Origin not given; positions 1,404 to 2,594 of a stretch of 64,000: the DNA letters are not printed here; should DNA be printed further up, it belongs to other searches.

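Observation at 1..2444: KAP NTPase tightly coupled to a HEPN-like partner: candidate two-gene conflict module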

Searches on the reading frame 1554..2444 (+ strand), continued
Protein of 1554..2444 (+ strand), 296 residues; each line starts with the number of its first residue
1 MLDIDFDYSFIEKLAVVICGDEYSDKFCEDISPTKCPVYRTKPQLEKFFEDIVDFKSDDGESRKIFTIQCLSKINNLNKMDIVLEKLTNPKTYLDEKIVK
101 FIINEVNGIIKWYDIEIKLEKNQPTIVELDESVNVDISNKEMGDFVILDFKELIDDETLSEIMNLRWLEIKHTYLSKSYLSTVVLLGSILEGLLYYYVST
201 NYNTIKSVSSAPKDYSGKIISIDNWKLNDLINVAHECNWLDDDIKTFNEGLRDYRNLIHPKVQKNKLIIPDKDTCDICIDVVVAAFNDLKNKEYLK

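Call 25: fold_search(model_id=the predicted structure, library=pdb)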
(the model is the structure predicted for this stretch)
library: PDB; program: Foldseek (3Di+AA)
matches with E <= 10: 59; with E <= 0.001: 0
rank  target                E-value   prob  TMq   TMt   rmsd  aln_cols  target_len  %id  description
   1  3sqn_A                5.2e-01  0.14  0.18  0.12  16.7       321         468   10  Putative Mga family transcriptional regulator from Enterococcus faecalis (released 2011-07-20)
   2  4kk0_B                5.9e-01  0.07  0.13  0.11  19.1       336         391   12  Crystal Structure of TSC1 core domain from S. pombe (released 2013-07-17)
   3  1jog_D                2.0e+00  0.20  0.20  0.35   8.0       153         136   12  Structure of HI0074 from Heamophilus Influenzae reveals the fold of a substrate binding domain of a nucleotidyltransfe (released 2002-12-18)
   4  7wn0_A                2.7e+00  0.02  0.12  0.11  22.1       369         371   11  Structure of PfENT1(Y190A) in complex with nanobody 19 (released 2023-02-01)
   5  6s2k_A                3.8e+00  0.03  0.12  0.08  20.2       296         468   10  Human Menin in complex with AJ21 (released 2021-01-13)
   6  2ri4_L                4.0e+00  0.08  0.14  0.23   8.7       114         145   13  Crystal Structure determination of Goat Methemoglobin at 2.7 Angstrom (released 2008-10-14)
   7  7ydq                  4.0e+00  0.01  0.12  0.08  21.4       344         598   11  Structure of PfNT1(Y190A)-GFP in complex with GSK4 (released 2023-04-26)
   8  6c8c_B                4.6e+00  0.07  0.13  0.28  14.7       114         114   13  Chimeric Pol kappa RIR Rev1 C-terminal domain in complex with JHRE06 (released 2019-06-12)
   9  4u4t                  4.8e+00  0.02  0.13  0.10  22.6       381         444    8  Structure of a nitrate/nitrite antiporter NarK in nitrate-bound inward-open state (released 2015-07-15)
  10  8uao_A                5.0e+00  0.03  0.15  0.18  23.3       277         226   12  DpHF18 filament (released 2024-04-10)
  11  8qae_A                5.5e+00  0.05  0.18  0.23  21.4       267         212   12  X-ray crystal structure of a de novo designed single-chain antiparallel 6-helix alpha-helical barrel, sc-apCC-6-SLLA (released 2024-07-03)
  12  2q00_A                5.8e+00  0.21  0.22  0.49   8.6       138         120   12  Crystal structure of the P95883_SULSO protein from Sulfolobus solfataricus. NESG target SsR10. (released 2007-05-29)
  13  5xf8_C                5.8e+00  0.04  0.12  0.08  30.6       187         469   10  Cryo-EM structure of the Cdt1-MCM2-7 complex in AMPPNP state (released 2017-05-03)
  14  9l45_C                6.0e+00  0.02  0.14  0.11  19.5       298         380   14  ATR-ATRIP bound with VE-822 (released 2025-05-21)
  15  9bj7_W                6.3e+00  0.15  0.22  0.35   8.6       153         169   10  Crystal structure of the N-terminal truncated AbiV (residues 24-201) (released 2025-08-13)
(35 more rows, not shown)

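Call 26: search_protein_families(library=pfam, proteins=[P0024, P0025, P0067, P0077, P0084, P0086, P0094, P0106, P0119, P0120], max_evalue=0.01)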
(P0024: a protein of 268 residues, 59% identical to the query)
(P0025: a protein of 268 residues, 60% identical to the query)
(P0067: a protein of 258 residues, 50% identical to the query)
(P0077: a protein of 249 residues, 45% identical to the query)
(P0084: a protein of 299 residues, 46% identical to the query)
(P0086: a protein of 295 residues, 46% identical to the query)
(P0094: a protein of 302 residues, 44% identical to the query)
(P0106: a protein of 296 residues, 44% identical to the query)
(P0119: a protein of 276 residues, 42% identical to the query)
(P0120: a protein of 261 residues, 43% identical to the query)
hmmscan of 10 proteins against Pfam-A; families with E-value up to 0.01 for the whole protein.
P0024 (268 aa): 1 family
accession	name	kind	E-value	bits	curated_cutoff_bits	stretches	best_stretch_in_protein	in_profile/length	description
PF14355.11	Abi_C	-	3.1e-07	30.9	24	1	192-259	2-81/83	Abortive infection C-terminus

P0025 (268 aa): 2 families
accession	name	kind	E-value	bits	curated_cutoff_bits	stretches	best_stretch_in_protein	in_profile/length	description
PF14355.11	Abi_C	-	4.4e-06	27.1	24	1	195-259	5-81/83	Abortive infection C-terminus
PF17193.9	MukF_C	-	0.0079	16.9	27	0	188-260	10-77/158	MukF C-terminal domain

P0067 (258 aa): 0 families

P0077 (249 aa): 0 families

P0084 (299 aa): 1 family
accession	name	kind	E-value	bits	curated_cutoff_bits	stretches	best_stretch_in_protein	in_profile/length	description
PF18864.6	AbiTii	-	6.1e-05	23.7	27.6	1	11-68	11-59/189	AbiTii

P0086 (295 aa): 1 family
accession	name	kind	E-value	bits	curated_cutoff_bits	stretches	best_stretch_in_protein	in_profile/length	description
PF18864.6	AbiTii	-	1.7e-05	25.5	27.6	1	15-69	16-60/189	AbiTii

P0094 (302 aa): 0 families

P0106 (296 aa): 1 family
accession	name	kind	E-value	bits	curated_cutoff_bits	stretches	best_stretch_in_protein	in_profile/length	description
PF18864.6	AbiTii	-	4.9e-06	27.3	27.6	1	11-72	11-71/189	AbiTii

P0119 (276 aa): 0 families

P0120 (261 aa): 0 families

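Call 54: find_related_loci(query=A1, collection=metagenome_contigs, flank=4000)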
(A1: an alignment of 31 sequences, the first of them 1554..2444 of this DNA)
Query A1 (296 aa) in metagenome_contigs; peptide patterns used: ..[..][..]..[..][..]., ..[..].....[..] (x = any residue, [..] = any of these).
393 stretches matched a pattern; 280 encode a relative of the query (tblastn E <= 1e-3); the best 80 are kept; 80 distinct loci.
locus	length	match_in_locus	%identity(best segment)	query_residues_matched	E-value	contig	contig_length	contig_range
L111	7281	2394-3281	69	1-296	2e-135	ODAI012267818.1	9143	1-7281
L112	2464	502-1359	40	6-290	2e-58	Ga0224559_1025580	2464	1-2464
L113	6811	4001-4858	36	4-290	1e-53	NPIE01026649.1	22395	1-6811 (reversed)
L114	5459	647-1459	37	6-289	3e-53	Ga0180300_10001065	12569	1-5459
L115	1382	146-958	36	6-289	3e-55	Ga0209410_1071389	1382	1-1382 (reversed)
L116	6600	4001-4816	36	6-289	1e-51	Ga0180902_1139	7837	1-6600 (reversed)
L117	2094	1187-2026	35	6-296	5e-52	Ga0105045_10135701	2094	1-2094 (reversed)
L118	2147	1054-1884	36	5-292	2e-51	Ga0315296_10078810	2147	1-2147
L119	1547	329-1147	36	6-289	3e-52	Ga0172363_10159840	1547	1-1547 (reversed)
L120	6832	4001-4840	33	6-296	2e-50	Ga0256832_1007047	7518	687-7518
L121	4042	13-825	36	6-289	1e-50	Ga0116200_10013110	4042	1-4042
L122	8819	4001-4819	36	6-289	5e-50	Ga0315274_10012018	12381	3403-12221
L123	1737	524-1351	38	6-291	2e-51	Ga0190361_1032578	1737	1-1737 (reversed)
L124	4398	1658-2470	35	6-289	1e-49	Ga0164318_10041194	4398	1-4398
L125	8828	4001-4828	36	6-289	1e-48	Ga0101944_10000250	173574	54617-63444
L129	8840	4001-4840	33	6-289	4e-48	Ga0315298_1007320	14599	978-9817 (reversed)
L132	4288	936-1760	35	6-290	4e-47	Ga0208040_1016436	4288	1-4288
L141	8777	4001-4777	33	39-289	1e-45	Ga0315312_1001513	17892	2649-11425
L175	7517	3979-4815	32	6-292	4e-42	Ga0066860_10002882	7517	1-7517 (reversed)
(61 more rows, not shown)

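Call 59: search_protein_families(library=pfam, proteins=[L122:1628-3964:+, L036:3309-5159:+, L129:324-3992:+, L111:925-2319:+, L011:5680-5967:+, L175:3542-3901:+, L132:1777-3069:+, L141:4805-7870:+, L046:1116-3326:+, L074:1222-5976:+], max_evalue=0.001)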
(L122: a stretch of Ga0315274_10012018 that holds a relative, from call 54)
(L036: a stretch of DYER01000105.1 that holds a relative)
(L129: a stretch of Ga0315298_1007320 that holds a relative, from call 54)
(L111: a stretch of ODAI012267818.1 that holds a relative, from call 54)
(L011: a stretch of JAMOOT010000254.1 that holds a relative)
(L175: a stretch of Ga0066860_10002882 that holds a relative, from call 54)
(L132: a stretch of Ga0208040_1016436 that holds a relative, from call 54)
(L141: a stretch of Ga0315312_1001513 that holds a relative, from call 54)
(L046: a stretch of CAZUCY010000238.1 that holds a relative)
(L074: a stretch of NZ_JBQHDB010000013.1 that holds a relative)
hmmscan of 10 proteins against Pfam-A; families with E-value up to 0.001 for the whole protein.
L122:1628-3964:+ (779 aa): 6 families
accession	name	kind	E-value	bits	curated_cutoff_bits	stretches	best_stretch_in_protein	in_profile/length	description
PF04851.21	ResIII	-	3.2e-33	115.4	22.5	1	165-321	4-163/164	Type III restriction enzyme, res subunit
PF18766.7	SWI2_SNF2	-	2.6e-19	70.2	26.7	1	168-375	1-197/221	SWI2/SNF2 ATPase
PF08463.15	EcoEI_R_C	-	9e-10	39.3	24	1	625-768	2-154/163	EcoEI R protein C-terminal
PF00270.35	DEAD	-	6.3e-08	33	26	1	168-320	3-160/167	DEAD/DEAH box helicase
PF04313.20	HSDR_N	-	3.6e-06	27.4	25.1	1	48-118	123-196/198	Type I restriction enzyme R protein N terminus (HSDR_N)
PF00271.37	Helicase_C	-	6.8e-05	23.5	23.5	1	491-547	55-109/110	Helicase conserved C-terminal domain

L036:3309-5159:+ (617 aa): 4 families
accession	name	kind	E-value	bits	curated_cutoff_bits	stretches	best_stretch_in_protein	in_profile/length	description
PF02384.22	N6_Mtase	-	1.3e-88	297.8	20.4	1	253-576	3-309/311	N-6 DNA Methylase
PF12161.14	HsdM_N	-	5.9e-24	85.7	24.5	1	103-239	1-133/135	HsdM N-terminal domain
PF20473.4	MmeI_Mtase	-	5.6e-05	22.9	27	1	298-420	21-144/259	MmeI, DNA-methyltransferase domain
PF01170.24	UPF0020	-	7.6e-05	22.9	22.3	1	284-371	16-109/197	RMKL-like, methyltransferase domain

L129:324-3992:+ (1223 aa): 5 families
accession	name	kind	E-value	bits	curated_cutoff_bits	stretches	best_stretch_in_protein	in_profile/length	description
PF00271.37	Helicase_C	-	3.5e-23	82.4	23.5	1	553-672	2-110/110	Helicase conserved C-terminal domain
PF13020.12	NOV_C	-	3e-20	72.5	22.1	1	1085-1172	1-88/91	Protein NO VEIN, C-terminal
PF00176.29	SNF2-rel_dom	-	2.3e-19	70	24.9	1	197-369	20-194/290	SNF2-related domain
PF04851.21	ResIII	-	1.1e-12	48.6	22.5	1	176-339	3-163/164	Type III restriction enzyme, res subunit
PF00270.35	DEAD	-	6.8e-08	32.9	26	1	196-341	16-162/167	DEAD/DEAH box helicase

L111:925-2319:+ (465 aa): 2 families
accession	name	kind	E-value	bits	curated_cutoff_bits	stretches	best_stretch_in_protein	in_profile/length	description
PF13749.12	HATPase_c_4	-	1.7e-24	86.1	26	1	312-396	3-89/89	Putative ATP-dependent DNA helicase recG C-terminal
PF13271.11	DUF4062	-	4.7e-17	62.4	24.7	1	4-88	1-80/82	Domain of unknown function (DUF4062)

L011:5680-5967:+ (96 aa): 0 families

L175:3542-3901:+ (120 aa): 0 families

L132:1777-3069:+ (431 aa): 1 family
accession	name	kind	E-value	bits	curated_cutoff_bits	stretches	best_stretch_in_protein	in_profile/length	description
PF01420.25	Methylase_S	-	4.9e-34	118.4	22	2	17-184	1-154/168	Type I restriction modification DNA specificity domain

L141:4805-7870:+ (1022 aa): 1 family
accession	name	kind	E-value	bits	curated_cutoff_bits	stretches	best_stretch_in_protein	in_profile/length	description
PF06634.17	DUF1156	-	2.5e-23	82.4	24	1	14-63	2-52/73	Protein of unknown function (DUF1156)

L046:1116-3326:+ (737 aa): 1 family
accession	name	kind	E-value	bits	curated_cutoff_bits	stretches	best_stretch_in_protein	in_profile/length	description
PF01935.23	DUF87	-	1.2e-07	32.6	23.2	1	430-687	2-212/220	Helicase HerA, central domain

L074:1222-5976:+ (1585 aa): 9 families
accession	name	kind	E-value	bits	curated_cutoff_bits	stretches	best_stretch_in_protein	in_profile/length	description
PF18741.7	MTES_1575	-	2.8e-23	82.3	38.2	1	1461-1553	2-96/96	REase_MTES_1575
PF13087.12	AAA_12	-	1.5e-22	80.6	27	1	1231-1410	5-191/195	AAA domain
PF13086.12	AAA_11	-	3.8e-14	53.5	27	1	458-580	2-134/257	AAA domain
PF13604.12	AAA_30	-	3.3e-10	40.5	27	1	459-535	3-81/191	AAA domain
PF13245.12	AAA_19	-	1.5e-09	38.6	25.1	1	462-565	1-102/134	AAA domain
PF20720.3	nSTAND3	-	5.9e-06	26.5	27.2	1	459-519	4-64/155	Novel STAND NTPase 3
PF00580.27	UvrD-helicase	-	2.2e-05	24.7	23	0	459-528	2-73/271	UvrD/REP helicase N-terminal domain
PF09848.15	SLFN-g3_helicase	-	2.5e-05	24.2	24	0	474-524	3-55/354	Schlafen group 3, DNA/RNA helicase domain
PF01443.25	Viral_helicase1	-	0.00015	22.1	21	0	476-501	2-26/228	Viral superfamily 1 RNA helicase core domain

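Call 60: find_encoding_contigs(protein=P0015, flank=4000, max_places=4)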
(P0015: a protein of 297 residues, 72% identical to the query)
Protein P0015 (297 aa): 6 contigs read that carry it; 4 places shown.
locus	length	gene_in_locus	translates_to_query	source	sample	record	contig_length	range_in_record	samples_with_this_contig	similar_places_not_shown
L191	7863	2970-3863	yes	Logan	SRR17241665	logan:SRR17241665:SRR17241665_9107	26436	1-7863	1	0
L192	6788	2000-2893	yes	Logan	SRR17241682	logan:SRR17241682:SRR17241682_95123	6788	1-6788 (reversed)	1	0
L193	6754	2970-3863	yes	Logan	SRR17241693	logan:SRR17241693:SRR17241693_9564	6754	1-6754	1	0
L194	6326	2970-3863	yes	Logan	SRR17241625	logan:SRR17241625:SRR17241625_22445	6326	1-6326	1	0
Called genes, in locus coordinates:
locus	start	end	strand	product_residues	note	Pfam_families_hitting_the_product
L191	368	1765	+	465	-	PF13271:DUF4062, PF13749:HATPase_c_4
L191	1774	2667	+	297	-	PF18863:AbiJ_NTD4, PF14355:Abi_C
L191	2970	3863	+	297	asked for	-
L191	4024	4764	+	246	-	PF14355:Abi_C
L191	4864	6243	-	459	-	PF18862:ApeA_NTD1, PF18739:HEPN_Apea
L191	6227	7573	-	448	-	PF02976:MutH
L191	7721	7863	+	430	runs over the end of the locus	PF00145:DNA_methylase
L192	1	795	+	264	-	?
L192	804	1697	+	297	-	PF18863:AbiJ_NTD4, PF14355:Abi_C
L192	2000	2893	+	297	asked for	-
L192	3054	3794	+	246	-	PF14355:Abi_C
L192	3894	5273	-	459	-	PF18862:ApeA_NTD1, PF18739:HEPN_Apea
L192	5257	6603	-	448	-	PF02976:MutH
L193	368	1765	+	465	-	PF13271:DUF4062, PF13749:HATPase_c_4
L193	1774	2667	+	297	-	PF18863:AbiJ_NTD4, PF14355:Abi_C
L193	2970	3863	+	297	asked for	-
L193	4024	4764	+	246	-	PF14355:Abi_C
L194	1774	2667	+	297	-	PF18863:AbiJ_NTD4, PF14355:Abi_C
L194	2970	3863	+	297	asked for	-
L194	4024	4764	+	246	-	PF14355:Abi_C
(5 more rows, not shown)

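Call 61: find_encoding_contigs(protein=P0011, flank=4000, max_places=4)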
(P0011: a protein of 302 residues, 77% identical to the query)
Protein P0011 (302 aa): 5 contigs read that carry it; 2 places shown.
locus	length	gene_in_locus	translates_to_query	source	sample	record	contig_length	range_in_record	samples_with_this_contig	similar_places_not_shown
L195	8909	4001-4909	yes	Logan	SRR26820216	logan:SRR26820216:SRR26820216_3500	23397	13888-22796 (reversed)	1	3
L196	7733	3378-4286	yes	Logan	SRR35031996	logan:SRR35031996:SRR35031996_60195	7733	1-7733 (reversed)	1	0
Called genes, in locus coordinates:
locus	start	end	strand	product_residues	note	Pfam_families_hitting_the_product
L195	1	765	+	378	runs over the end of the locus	PF00589:Phage_integrase (weak)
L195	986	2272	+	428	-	PF13173:AAA_14, PF13635:DUF4143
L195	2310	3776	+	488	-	PF08357:SEFIR, PF13676:TIR_2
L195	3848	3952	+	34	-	-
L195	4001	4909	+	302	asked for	-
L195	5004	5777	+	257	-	PF14355:Abi_C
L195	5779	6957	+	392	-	-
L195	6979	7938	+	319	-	PF11185:DUF2971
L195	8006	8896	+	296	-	-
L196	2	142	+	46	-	?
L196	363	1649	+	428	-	PF13173:AAA_14, PF13635:DUF4143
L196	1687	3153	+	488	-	PF08357:SEFIR, PF13676:TIR_2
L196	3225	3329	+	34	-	-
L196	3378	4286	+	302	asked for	-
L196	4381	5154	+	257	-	PF14355:Abi_C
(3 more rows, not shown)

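Call 62: find_encoding_contigs(protein=P0017, flank=4000, max_places=4)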
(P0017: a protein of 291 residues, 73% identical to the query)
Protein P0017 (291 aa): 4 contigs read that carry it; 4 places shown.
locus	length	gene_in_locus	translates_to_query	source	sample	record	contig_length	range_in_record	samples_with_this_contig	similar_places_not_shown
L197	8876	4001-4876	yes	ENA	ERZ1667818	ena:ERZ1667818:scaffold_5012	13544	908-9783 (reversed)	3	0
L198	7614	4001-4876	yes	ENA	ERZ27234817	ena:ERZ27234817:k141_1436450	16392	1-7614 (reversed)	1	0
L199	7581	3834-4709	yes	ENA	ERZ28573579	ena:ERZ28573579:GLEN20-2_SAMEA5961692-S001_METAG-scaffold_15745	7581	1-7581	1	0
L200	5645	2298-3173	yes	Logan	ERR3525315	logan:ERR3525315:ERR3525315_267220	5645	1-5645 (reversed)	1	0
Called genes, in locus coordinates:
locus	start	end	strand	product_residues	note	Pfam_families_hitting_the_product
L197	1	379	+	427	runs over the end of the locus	PF13173:AAA_14, PF13635:DUF4143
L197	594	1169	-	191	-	-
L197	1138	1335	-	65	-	-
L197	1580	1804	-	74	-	-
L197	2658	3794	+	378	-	-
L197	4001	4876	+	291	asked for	-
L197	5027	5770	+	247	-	PF18865:AbiJ_NTD5, PF14355:Abi_C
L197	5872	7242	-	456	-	PF18862:ApeA_NTD1, PF18739:HEPN_Apea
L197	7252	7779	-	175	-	-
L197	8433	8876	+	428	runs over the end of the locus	PF13173:AAA_14, PF13635:DUF4143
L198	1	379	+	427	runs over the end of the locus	PF13173:AAA_14, PF13635:DUF4143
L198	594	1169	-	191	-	-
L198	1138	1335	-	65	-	-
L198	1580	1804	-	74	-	-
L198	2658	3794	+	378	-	-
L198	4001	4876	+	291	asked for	-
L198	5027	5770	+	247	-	PF18865:AbiJ_NTD5, PF14355:Abi_C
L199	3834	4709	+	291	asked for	-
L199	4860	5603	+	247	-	PF18865:AbiJ_NTD5, PF14355:Abi_C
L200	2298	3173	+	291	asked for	-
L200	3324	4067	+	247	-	PF18865:AbiJ_NTD5, PF14355:Abi_C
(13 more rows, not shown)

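Call 64: find_encoding_contigs(protein=P0009, flank=5000, max_places=3)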
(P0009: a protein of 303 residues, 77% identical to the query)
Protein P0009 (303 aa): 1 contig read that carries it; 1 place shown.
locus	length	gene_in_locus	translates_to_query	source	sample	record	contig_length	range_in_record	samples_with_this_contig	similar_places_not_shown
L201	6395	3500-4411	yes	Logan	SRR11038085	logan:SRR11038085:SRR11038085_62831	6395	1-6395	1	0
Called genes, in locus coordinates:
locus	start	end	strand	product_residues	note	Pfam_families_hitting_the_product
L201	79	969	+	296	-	PF18863:AbiJ_NTD4, PF14355:Abi_C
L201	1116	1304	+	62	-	-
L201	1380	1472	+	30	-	-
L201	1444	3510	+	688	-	PF07693:KAP_NTPase, PF13401:AAA_22 (faint)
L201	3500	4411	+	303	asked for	-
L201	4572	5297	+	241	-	PF14355:Abi_C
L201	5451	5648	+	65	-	-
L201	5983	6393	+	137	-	?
